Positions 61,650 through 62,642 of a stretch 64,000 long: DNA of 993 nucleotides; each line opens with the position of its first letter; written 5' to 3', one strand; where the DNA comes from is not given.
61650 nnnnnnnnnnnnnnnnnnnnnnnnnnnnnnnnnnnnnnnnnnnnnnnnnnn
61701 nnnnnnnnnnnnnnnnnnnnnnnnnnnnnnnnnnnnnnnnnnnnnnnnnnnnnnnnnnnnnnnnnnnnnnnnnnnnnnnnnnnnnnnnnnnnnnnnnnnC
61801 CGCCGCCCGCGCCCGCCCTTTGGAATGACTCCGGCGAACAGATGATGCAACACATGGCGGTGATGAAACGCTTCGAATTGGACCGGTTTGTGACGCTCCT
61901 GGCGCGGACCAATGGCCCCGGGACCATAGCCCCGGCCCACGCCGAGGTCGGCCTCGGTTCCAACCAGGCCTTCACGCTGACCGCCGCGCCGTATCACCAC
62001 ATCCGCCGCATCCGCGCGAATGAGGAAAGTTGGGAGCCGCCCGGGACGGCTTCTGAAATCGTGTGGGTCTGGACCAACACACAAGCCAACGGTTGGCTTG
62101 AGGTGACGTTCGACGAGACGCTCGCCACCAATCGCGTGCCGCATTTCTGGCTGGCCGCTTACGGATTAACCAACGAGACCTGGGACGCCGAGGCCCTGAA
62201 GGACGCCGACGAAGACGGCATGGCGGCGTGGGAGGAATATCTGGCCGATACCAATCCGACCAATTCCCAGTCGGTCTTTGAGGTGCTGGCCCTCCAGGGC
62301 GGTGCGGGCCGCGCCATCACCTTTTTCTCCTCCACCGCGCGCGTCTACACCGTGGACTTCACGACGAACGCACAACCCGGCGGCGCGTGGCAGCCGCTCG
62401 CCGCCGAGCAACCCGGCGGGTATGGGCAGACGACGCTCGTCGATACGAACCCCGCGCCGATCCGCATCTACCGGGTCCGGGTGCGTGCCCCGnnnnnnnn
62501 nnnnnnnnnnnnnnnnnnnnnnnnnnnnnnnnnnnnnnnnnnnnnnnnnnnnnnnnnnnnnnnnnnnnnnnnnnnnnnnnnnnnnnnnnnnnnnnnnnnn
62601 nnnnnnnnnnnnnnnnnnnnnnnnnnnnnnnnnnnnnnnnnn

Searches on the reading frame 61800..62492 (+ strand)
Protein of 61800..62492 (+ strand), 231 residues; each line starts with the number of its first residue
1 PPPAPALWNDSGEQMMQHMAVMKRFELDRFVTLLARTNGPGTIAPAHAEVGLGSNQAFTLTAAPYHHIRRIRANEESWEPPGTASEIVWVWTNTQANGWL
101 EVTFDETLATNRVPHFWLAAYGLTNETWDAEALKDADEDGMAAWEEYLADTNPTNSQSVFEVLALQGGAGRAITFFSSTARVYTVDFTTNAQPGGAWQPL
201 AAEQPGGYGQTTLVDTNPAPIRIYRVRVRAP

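Call 53: search_protein_families(library=ncbifam, proteins=[window:61800-62492:+], max_evalue=0.01)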
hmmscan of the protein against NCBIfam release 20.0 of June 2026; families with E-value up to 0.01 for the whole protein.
window:61800-62492:+ (231 aa): 1 family
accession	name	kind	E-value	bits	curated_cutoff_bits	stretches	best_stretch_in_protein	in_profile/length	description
NF042425.1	Amuc_1099_fam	equivalog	7.3e-05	22.5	50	1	113-159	108-153/321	Amuc_1099 family pilus-like system protein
